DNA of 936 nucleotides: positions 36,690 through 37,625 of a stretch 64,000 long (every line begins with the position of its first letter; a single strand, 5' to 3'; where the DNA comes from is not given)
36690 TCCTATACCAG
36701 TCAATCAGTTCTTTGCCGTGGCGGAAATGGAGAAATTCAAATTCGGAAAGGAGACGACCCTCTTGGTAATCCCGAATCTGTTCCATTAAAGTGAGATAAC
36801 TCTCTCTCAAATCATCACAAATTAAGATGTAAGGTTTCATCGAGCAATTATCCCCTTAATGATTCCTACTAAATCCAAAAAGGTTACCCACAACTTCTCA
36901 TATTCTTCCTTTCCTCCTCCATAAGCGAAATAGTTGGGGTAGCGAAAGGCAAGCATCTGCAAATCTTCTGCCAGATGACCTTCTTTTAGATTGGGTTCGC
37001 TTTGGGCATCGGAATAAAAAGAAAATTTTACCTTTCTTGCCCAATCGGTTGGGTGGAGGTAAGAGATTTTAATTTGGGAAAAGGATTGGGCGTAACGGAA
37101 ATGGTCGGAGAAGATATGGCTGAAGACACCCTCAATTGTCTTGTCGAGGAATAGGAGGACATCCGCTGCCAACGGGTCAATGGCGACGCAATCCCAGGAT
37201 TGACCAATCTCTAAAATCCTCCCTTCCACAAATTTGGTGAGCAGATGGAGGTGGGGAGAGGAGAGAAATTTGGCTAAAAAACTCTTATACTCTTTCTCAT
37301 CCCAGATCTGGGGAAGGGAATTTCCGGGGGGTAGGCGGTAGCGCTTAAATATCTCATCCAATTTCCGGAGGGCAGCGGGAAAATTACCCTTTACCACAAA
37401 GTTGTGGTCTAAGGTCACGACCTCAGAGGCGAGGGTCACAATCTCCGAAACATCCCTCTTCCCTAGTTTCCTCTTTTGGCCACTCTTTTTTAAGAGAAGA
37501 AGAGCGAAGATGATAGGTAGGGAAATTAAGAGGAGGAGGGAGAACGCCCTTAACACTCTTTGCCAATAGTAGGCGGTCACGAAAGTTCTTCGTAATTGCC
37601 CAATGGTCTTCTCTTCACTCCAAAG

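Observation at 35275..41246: Unknown signalling module: three exported/membrane beta-propeller-like proteins followed by a sigma-54 enhancer-binding protein, all start/stop coupled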

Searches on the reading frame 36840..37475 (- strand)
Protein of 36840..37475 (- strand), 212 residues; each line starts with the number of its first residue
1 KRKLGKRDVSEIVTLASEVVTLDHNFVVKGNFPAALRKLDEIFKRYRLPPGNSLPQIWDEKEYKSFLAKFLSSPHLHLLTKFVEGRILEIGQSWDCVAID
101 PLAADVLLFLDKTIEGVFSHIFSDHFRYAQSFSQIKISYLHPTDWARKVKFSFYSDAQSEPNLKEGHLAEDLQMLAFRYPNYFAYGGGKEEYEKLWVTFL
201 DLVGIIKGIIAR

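Call 24: search_solved_structures(query=A3, max_evalue=10, show_alignments=3)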
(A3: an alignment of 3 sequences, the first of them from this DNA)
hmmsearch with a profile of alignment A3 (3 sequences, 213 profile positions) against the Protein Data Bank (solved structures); distinct sequences matched with E-value up to 10: 5.
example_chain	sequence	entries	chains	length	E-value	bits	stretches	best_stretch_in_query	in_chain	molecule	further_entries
5lxf_A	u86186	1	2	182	0.17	14.6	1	63-157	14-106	Macrophage colony-stimulating factor 1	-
4wrl_B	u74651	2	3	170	0.21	14.3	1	62-157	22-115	Macrophage colony-stimulating factor 1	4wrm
3uez_E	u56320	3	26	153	0.27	14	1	63-158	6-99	Macrophage colony-stimulating factor 1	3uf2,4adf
4fa8_E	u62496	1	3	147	0.53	13.1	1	66-158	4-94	Macrophage colony-stimulating factor 1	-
1hmc_A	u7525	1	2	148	0.67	12.7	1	66-158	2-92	HUMAN MACROPHAGE COLONY STIMULATING FACTOR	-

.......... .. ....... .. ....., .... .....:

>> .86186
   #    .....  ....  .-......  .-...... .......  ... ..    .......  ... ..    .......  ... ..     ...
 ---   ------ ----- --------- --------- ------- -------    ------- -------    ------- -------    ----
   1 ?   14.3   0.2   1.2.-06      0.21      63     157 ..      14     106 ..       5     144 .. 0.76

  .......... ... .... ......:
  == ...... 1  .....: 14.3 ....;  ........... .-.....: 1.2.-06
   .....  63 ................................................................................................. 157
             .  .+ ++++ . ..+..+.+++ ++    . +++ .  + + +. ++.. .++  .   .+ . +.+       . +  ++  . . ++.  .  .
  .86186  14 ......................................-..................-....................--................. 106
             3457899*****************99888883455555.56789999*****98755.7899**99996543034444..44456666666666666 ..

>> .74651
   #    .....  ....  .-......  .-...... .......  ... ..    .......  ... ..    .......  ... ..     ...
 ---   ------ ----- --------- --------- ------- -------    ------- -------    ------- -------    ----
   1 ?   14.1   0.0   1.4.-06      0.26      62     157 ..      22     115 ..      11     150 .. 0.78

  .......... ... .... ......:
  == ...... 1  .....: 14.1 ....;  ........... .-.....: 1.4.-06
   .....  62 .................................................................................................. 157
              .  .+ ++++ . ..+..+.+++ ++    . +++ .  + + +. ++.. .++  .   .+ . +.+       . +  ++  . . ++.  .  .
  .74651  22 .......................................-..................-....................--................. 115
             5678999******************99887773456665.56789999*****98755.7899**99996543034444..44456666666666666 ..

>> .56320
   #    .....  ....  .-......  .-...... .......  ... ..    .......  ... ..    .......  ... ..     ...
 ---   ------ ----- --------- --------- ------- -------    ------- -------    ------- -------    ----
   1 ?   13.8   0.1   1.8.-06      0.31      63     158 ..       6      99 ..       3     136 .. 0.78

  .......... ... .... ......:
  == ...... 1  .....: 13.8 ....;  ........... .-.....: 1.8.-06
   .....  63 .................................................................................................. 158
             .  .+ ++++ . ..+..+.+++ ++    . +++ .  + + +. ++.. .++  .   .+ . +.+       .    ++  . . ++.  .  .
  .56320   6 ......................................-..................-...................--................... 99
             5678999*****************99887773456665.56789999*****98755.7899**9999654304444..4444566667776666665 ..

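Call 35: search_solved_structures(query=A4, max_evalue=10, show_alignments=2)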
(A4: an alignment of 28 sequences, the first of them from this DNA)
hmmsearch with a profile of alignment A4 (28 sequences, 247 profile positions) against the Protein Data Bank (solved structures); distinct sequences matched with E-value up to 10: 1.
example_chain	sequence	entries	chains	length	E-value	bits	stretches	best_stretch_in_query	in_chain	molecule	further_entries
9is6_C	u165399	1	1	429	1.6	11.2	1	39-105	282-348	COP9 signalosome complex subunit 3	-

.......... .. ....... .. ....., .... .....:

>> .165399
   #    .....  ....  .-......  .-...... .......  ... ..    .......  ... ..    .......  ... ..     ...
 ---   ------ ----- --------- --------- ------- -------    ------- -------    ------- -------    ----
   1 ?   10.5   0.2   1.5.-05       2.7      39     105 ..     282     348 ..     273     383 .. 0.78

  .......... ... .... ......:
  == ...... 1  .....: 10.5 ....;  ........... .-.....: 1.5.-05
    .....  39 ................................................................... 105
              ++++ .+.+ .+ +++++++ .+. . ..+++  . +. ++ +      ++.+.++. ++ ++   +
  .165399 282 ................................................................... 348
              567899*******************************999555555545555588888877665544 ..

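Call 36: find_homologous_proteins(query=A4, max_evalue=0.001)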
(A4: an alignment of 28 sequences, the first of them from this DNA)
Query A4 (28 sequences) (207 aa, profile of the alignment): 2 proteins with E <= 0.001 among 4001 candidates.
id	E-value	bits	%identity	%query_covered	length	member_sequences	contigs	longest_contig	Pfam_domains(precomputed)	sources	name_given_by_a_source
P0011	8.9e-90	318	26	100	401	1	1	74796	-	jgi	jgi:hypothetical protein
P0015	1.7e-89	317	25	100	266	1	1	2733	-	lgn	-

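Call 43: find_related_loci(query=A4, collection=metagenome_contigs, flank=6000)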
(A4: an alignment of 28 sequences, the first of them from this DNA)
Query A4 (207 aa) in metagenome_contigs; peptide patterns used: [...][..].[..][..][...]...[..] (x = any residue, [..] = any of these).
159 stretches matched a pattern; 16 encode a relative of the query (tblastn E <= 1e-3); 16 distinct loci.
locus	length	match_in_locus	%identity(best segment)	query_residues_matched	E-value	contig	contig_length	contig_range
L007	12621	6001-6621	59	1-207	2e-80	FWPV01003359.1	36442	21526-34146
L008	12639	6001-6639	53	1-207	6e-75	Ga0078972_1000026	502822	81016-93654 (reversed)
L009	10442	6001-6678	30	2-197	4e-26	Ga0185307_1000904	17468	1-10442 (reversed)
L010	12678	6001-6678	30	2-197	4e-26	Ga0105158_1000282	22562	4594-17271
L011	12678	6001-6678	29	2-197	1e-25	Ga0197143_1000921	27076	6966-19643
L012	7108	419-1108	28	2-203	3e-24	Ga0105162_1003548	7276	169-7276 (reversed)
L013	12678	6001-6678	28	2-197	1e-23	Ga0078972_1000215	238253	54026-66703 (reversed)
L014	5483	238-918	26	8-202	2e-21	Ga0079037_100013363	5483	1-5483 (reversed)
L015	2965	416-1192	25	7-205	2e-17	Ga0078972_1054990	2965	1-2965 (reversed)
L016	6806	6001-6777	25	7-205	2e-17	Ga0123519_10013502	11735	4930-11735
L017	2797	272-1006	25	1-207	7e-14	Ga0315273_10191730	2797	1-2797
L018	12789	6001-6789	30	2-204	2e-12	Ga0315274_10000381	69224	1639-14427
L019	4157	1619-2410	32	2-205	2e-11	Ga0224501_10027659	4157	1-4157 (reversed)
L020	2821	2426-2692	31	8-94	1e-10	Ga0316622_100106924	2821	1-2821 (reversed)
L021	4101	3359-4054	31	2-177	4e-8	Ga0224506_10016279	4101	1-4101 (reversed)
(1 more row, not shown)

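Call 48: predict_structure(alignment_id=A4)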
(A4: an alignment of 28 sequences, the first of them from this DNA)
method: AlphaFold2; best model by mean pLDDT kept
length: 207 residues; sequences in the alignment: 28
mean_pLDDT: 94.3   pTM: 0.89
mean pLDDT of the five models: 94.3, 94.3, 94.2, 93.9, 93.7
residues with pLDDT >= 90: 190; 70-90: 11; 50-70: 6; < 50: 0
segments of 3 or more residues with pLDDT < 50: none
pLDDT, mean of each block of 10 residues (from residue 1): 95 96 95 93 69 88 95 98 95 97 98 97 95 96 98 94 97 96 94 98 97
secondary structure, 60 per line:
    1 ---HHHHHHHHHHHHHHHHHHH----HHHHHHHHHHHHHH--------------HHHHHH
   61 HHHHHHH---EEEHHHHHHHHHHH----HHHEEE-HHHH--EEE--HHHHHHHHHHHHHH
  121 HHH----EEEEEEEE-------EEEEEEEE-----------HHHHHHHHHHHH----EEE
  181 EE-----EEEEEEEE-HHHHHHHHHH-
elements in order: H4-22 H27-40 H55-67 E71-73 H74-84 E92-94 H96-99 E102-104 H107-123 E128-135 E143-150 H162-173 E178-182 E188-195 H197-206
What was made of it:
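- On Sensor histidine kinase (DHp + CA/HATPase_c): Model pLDDT 94.3 (call 48).
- Fold: the cytoplasmic domain model has pLDDT 94.3 (call 48).
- Tried and rejected: The model built from the 28-sequence alignment was used instead (call 48).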

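Call 51: search_protein_families(library=pfam, proteins=[L013:185-979:+, L013:976-2187:+, L013:2188-3522:+, L013:3519-4742:+, L013:4735-6720:+, L013:6723-8291:+, L013:8326-10173:+, L013:10183-12324:+, L018:2812-4365:+, L018:4366-6801:+], max_evalue=0.01)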
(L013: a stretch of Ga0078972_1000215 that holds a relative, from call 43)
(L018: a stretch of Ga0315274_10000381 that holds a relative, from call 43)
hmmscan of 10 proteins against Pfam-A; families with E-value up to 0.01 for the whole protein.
L013:185-979:+ (264 aa): 3 families
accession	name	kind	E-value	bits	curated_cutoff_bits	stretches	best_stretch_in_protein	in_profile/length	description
PF13145.12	Rotamase_2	-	1.5e-12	48.8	27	1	105-225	1-119/121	PPIC-type PPIASE domain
PF00639.27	Rotamase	-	5.4e-12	47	21.7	1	135-211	19-96/97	PPIC-type PPIASE domain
PF13616.12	Rotamase_3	-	1.1e-11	45.8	22.5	1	134-214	36-116/116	PPIC-type PPIASE domain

L013:976-2187:+ (403 aa): 6 families
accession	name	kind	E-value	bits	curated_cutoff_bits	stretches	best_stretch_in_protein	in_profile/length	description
PF00639.27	Rotamase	-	1.9e-43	147.8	21.7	2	161-251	1-94/97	PPIC-type PPIASE domain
PF13616.12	Rotamase_3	-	1.6e-40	138.7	22.5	2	153-252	12-112/116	PPIC-type PPIASE domain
PF13145.12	Rotamase_2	-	1.2e-16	62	27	2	135-251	2-104/121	PPIC-type PPIASE domain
PF09312.16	SurA_N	-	3.4e-08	34.1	30.8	1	16-123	2-117/118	SurA N-terminal domain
PF13624.11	SurA_N_3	-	1.8e-06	28.3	27.2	1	19-123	41-161/162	SurA-like N-terminal domain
PF13623.11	SurA_N_2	-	2.5e-05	24.6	28.5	1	18-106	42-133/145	SurA-like N-terminal domain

L013:2188-3522:+ (444 aa): 8 families
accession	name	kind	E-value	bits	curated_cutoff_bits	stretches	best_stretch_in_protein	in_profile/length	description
PF13570.13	Beta-prop_ACSF4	-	2e-32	113.3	133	2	274-425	60-207/329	Beta-alanine-activating enzyme, beta-propeller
PF24796.1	WDR55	-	4e-09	36.4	200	1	278-422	68-210/296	WDR55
PF25292.1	Beta-prop_CGLA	-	6e-07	29.7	26.8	1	228-301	37-112/316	Lambda-carrageenase beta-propeller domain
PF13360.13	PQQ_2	-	4.3e-06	27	27.6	0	165-212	42-89/233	Outer membrane protein assembly factor BamB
PF14517.12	Tachylectin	-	2.9e-05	24.4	29.8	1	365-435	87-163/230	Tachylectin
PF17005.11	WD40_like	-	0.00068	19.5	40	0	272-381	50-143/301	WD40-like domain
PF20067.5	SSL_N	-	0.0022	18.2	18.9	0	314-332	27-45/46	Strictosidine synthase-like, N-terminal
PF05567.17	T4P_PilY1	-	0.0034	16.8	28.1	0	114-140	261-288/411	PilY1 beta-propeller domain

L013:3519-4742:+ (407 aa): 1 family
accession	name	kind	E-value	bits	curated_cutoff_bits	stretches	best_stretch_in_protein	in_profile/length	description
PF13517.12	FG-GAP_3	-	0.0045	18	26.9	0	239-281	18-61/61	FG-GAP-like repeat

L013:4735-6720:+ (661 aa): 1 family
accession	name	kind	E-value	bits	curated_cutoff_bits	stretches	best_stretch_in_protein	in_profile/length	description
PF13517.12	FG-GAP_3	-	0.009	17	26.9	0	297-325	1-30/61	FG-GAP-like repeat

L013:6723-8291:+ (522 aa): 12 families
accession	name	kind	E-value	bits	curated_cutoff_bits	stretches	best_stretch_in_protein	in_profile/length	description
PF00158.32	Sigma54_activat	-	3e-50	170.6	20.2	1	183-349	1-163/168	Sigma-54 interaction domain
PF02954.25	HTH_8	-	3e-17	62.5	22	1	480-520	2-42/42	Bacterial regulatory protein, Fis family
PF14532.12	Sigma54_activ_2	-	1.6e-10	41.8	25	1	184-358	1-138/138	Sigma-54 interaction domain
PF07728.20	AAA_5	-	2.1e-09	37.9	22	1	208-348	3-139/139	AAA domain (dynein-related subfamily)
PF25601.1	AAA_lid_14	-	5.2e-05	23.4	27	1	372-452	5-73/87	AAA+ ATPase lid domain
PF00004.35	AAA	-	0.00012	22.9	21.2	1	208-341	2-119/131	ATPase family associated with various cellular activities (AAA)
PF01078.27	Mg_chelatase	-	0.00016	21.6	20.3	1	205-331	23-158/207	Magnesium chelatase, subunit ChlI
PF13518.12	HTH_28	-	0.00023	21.6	25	1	486-521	4-37/52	Helix-turn-helix domain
PF13556.12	HTH_30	-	0.00026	21.2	27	1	494-518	10-34/59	PucR C-terminal helix-turn-helix domain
PF13551.12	HTH_29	-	0.00063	20.2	28.1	1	496-521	12-37/64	Winged helix-turn helix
PF07724.20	AAA_2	-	0.0011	19.5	27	1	206-382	5-156/166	AAA domain (Cdc48 subfamily)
PF09188.15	DUF1951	-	0.0085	16.4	24.4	0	353-402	19-68/137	Domain of unknown function (DUF1951)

L013:8326-10173:+ (615 aa): 9 families
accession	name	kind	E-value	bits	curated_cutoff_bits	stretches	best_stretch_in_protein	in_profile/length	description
PF13336.12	AcetylCoA_hyd_C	-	2.1e-71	239.3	23.7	1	268-421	1-154/154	Acetyl-CoA hydrolase/transferase C-terminal domain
PF02550.21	AcetylCoA_hydro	-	5.1e-35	121.7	24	1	3-179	3-193/198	Acetyl-CoA hydrolase/transferase N-terminal domain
PF00583.31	Acetyltransf_1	-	8.1e-10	39.4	20.7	1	518-594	41-116/116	Acetyltransferase (GNAT) family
PF13508.13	Acetyltransf_7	-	4.2e-08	33.9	27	1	522-594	12-82/84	Acetyltransferase (GNAT) domain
PF01144.29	CoA_trans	-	2e-06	27.8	23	0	193-234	3-50/217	Coenzyme A transferase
PF13302.13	Acetyltransf_3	-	3.7e-06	28.1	25.4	1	457-594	2-137/138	Acetyltransferase (GNAT) domain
PF00455.28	DeoRC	-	1.5e-05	25.4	31.8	1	192-235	7-50/160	DeoR C terminal sensor domain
PF08445.16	FR47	-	0.00023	21.5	22.1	1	541-596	25-79/86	FR47-like protein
PF13673.13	Acetyltransf_10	-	0.0039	17.6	23.6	1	522-594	40-107/128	Acetyltransferase (GNAT) domain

L013:10183-12324:+ (713 aa): 5 families
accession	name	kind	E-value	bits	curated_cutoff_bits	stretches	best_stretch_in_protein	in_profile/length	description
PF13549.11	ATP-grasp_5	-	3.5e-80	269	27.6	1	486-701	6-219/221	ATP-grasp domain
PF13607.11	Succ_CoA_lig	-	6.5e-57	191.6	27.4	1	156-295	1-138/138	Succinyl-CoA ligase like flavodoxin domain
PF13380.12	CoA_binding_2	-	5.8e-22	78.8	22.8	1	12-138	1-115/116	CoA binding domain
PF19045.5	Ligase_CoA_2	-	8e-17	62.2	23.7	1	306-440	1-140/162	Ligase-CoA domain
PF02629.25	CoA_binding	-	6.3e-15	56.1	22.3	1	11-102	3-97/97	CoA binding domain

L018:2812-4365:+ (517 aa): 6 families
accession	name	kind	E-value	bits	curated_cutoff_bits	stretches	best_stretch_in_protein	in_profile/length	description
PF01839.29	FG-GAP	-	2.8e-17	62.6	22.1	2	370-389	3-22/37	FG-GAP repeat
PF13517.12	FG-GAP_3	-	1.6e-14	54.7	26.9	2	322-386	1-60/61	FG-GAP-like repeat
PF15907.11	Itfg2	-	2.6e-05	24.1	27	0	369-448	17-97/330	Integrin-alpha FG-GAP repeat-containing protein 2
PF23743.1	Beta-prop_BBS7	-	8.2e-05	22.5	27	0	326-404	182-256/299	BBS7 beta-propeller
PF25292.1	Beta-prop_CGLA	-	0.0021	18.1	26.8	0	260-298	37-70/316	Lambda-carrageenase beta-propeller domain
PF10324.15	7TM_GPCR_Srw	-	0.0025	17.6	22.2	1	5-71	107-178/319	Serpentine type 7TM GPCR chemoreceptor Srw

L018:4366-6801:+ (811 aa): 1 family
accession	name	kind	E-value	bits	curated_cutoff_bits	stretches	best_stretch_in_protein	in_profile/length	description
PF13517.12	FG-GAP_3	-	0.0045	18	26.9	0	56-93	1-36/61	FG-GAP-like repeat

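Call 72: fold_search(model_id=the predicted structure, library=pdb)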
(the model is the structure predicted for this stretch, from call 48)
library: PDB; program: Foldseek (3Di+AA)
matches with E <= 10: 484; with E <= 0.001: 27
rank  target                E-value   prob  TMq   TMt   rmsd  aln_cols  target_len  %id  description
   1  4kp4_A                1.3e-04  1.00  0.42  0.40  18.3       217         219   11  Deciphering cis-trans directionality and visualizing autophosphorylation in histidine kinases. (released 2014-02-12)
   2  7ssi_E                1.3e-04  1.00  0.37  0.37  16.1       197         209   13  CRYSTAL STRUCTURE OF THE DESK:DESR-Q10A COMPLEX IN THE PHOSPHOTRANSFER STATE (released 2022-11-16)
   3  7ssi_B                1.3e-04  1.00  0.37  0.36  16.0       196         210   13  CRYSTAL STRUCTURE OF THE DESK:DESR-Q10A COMPLEX IN THE PHOSPHOTRANSFER STATE (released 2022-11-16)
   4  6lgq_C                1.4e-04  1.00  0.44  0.42  18.2       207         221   13  The crystal complex structure of histidine kinase and response regulator (released 2020-12-09)
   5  4zki_B                1.6e-04  1.00  0.38  0.38  17.2       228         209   13  The crystal structure of Histidine Kinase YycG with ADP (released 2016-05-04)
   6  1id0                  2.4e-04  1.00  0.44  0.60   4.3       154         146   12  CRYSTAL STRUCTURE OF THE NUCLEOTIDE BOND CONFORMATION OF PHOQ KINASE DOMAIN (released 2001-10-17)
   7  3cgz_B                2.8e-04  1.00  0.42  0.61   5.4       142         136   10  Crystal Structure of Salmonella Sensor Kinase PhoQ catalytic domain (released 2008-05-13)
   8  4r39_B                3.2e-04  1.00  0.39  0.40  12.9       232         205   10  Histidine kinase domain from Erythrobacter litoralis EL346 blue-light activated histidine kinase (released 2014-12-03)
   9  5iul_E                3.8e-04  1.00  0.38  0.38  16.1       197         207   12  Crystal structure of the DesK-DesR complex in the phosphotransfer state with high Mg2+ (150 mM) and BeF3 (released 2016-12-21)
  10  5iuj_B                4.3e-04  1.00  0.41  0.39  15.6       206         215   14  Crystal structure of the DesK-DesR complex in the phosphotransfer state with low Mg2+ (20 mM) (released 2016-12-21)
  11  8a7f_B                4.5e-04  1.00  0.43  0.27  14.9       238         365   15  Crystal structure of a chimeric LOV-Histidine kinase SB2F1-I66R mutant (asymmetrical variant, trigonal form with long  (released 2024-01-10)
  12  5iuk_B                4.5e-04  1.00  0.37  0.37  15.9       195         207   13  Crystal structure of the DesK-DesR complex in the phosphotransfer state with high Mg2+ (150 mM) (released 2016-12-21)
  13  4zki_A                5.1e-04  1.00  0.40  0.36  18.3       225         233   11  The crystal structure of Histidine Kinase YycG with ADP (released 2016-05-04)
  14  4kp4_B                5.4e-04  1.00  0.41  0.39  19.1       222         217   10  Deciphering cis-trans directionality and visualizing autophosphorylation in histidine kinases. (released 2014-02-12)
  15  4r39_C                6.1e-04  1.00  0.39  0.40  13.3       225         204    9  Histidine kinase domain from Erythrobacter litoralis EL346 blue-light activated histidine kinase (released 2014-12-03)
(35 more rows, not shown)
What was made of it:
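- On Sensor histidine kinase (DHp + CA/HATPase_c): Foldseek top 50 are all histidine kinases (call 72). Hairpin H4-22/H27-40 in the model, and Foldseek aligns the whole module to DHp-CA structures (calls 48, 72).
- The Foldseek top 50 are all DHp-CA modules aligned over about 200-230 columns (call 72).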

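Call 86: search_protein_families(library=pfam, alignment_id=A4, max_evalue=5)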
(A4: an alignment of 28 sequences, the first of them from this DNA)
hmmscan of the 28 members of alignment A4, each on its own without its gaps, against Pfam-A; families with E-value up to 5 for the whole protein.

A. member 1, seq(207 aa): 0 families

B. families by the number of members that match (of 28 scanned): 15 families
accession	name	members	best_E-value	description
PF15890.11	Peptidase_Mx1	2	0.023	Putative zinc-binding metallo-peptidase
PF02828.21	L27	2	0.19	L27 domain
PF13803.12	DUF4184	1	0.0046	Domain of unknown function (DUF4184)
PF17767.7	NAPRTase_N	1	0.0098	Nicotinate phosphoribosyltransferase (NAPRTase) N-terminal domain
PF12896.12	ANAPC4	1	0.069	Anaphase-promoting complex, cyclosome, subunit 4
PF13671.12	AAA_33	1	0.085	AAA domain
PF17148.9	DUF5117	1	0.11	Domain of unknown function (DUF5117)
PF17638.7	UL42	1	0.11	HCMV UL42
PF13432.12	TPR_16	1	0.13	Tetratricopeptide repeat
PF24990.1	PAS_13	1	0.14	ERT1/acuK family PAS domain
PF10058.14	Zn_ribbon_10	1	0.16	ER junction formation factor lunapark, zinc ribbon finger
PF15244.11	HSD3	1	0.17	Spermatogenesis-associated protein 7, or HSD3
PF20960.2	Bag6_BAGS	1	0.19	Bag6, BAG-similar domain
PF13662.12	Toprim_4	1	0.21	Toprim domain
PF14941.11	OAF_N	1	0.27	Out at first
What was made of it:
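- On Sensor histidine kinase (DHp + CA/HATPase_c): No such Pfam hit in any of 28 members at E<=5 (call 86).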
